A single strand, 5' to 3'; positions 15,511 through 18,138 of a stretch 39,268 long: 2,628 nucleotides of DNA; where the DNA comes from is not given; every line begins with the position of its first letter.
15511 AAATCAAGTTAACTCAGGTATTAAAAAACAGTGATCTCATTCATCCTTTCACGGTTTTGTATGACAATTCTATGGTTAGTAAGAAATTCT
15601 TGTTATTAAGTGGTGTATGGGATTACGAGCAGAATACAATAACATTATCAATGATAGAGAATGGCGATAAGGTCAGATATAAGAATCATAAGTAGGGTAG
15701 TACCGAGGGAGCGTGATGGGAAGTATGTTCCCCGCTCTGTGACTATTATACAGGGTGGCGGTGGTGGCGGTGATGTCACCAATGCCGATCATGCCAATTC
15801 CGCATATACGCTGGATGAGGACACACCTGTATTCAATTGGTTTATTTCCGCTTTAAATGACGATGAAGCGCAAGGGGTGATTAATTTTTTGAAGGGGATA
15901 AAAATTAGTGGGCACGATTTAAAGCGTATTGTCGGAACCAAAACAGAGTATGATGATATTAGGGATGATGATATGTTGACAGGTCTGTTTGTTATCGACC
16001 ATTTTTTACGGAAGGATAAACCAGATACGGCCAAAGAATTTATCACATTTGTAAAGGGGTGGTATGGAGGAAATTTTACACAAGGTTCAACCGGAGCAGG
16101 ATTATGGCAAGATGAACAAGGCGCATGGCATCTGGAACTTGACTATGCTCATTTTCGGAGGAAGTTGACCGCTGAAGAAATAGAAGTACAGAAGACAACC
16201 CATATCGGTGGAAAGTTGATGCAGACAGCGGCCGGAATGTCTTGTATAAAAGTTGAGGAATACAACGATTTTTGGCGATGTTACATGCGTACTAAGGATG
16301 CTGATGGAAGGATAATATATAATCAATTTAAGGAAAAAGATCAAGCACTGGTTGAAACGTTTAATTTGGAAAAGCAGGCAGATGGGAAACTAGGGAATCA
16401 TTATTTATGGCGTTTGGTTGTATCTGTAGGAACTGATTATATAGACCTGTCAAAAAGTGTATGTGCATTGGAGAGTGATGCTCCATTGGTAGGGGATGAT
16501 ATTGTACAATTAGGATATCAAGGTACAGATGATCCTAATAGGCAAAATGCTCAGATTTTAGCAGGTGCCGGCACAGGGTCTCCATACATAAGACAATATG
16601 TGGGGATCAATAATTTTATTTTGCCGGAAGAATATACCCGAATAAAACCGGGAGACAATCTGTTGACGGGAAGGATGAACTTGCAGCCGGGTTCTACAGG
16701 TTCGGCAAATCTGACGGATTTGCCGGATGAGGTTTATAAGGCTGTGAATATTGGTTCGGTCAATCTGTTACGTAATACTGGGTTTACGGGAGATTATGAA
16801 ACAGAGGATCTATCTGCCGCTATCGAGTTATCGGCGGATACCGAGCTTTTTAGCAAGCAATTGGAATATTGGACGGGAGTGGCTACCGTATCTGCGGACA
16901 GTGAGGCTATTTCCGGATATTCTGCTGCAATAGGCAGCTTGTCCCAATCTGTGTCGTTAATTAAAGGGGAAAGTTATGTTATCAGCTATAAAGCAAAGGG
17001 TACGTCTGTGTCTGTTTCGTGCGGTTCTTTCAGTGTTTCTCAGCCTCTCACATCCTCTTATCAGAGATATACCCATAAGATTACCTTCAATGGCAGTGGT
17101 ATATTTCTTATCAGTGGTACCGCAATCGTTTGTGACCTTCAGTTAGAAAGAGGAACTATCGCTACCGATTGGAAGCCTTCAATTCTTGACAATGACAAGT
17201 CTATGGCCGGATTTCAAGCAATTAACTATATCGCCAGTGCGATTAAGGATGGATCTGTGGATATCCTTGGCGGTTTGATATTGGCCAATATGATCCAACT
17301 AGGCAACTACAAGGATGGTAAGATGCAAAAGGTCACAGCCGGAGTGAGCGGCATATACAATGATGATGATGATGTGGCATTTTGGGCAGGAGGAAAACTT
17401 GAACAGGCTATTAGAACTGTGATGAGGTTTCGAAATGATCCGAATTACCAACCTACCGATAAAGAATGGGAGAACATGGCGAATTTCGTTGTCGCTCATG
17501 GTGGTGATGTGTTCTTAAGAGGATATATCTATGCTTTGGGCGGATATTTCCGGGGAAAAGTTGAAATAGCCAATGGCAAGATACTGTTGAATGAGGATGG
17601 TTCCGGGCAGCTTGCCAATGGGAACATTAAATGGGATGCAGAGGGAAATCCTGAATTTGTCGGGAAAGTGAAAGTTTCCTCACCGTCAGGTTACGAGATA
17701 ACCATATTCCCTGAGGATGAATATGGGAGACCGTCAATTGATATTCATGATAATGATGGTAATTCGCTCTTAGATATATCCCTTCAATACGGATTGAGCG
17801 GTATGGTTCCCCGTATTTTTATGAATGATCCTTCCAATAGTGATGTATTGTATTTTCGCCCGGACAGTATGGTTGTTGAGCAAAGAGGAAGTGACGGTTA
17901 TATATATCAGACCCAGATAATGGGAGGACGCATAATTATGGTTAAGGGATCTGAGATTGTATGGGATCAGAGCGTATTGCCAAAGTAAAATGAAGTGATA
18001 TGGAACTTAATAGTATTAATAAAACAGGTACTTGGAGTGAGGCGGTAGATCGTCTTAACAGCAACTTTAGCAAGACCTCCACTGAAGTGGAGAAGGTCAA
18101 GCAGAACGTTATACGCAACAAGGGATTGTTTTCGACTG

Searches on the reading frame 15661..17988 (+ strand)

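Call 11: search_protein_families(library=phrogs, proteins=[window:15661-17988:+], max_evalue=0.001)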
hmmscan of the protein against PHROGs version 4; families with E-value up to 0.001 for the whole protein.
window:15661-17988:+ (775 aa): 6 families
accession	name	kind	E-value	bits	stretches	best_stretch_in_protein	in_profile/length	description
phrog_17422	-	unknown function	3e-50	172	1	112-360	514-797/961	-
phrog_38044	-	unknown function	5.8e-42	144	1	59-321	813-1087/3576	-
phrog_26019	-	unknown function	1.9e-07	30.1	1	511-588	510-582/1347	-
phrog_19846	-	unknown function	2.2e-07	29.9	1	364-581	896-1108/1272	-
phrog_5499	-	moron, auxiliary metabolic gene and host takeover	3.7e-06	23.9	1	356-528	4940-5118/5292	host range and adsorption protein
phrog_1330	-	tail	6.5e-05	21.9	1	361-514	679-951/1361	tail protein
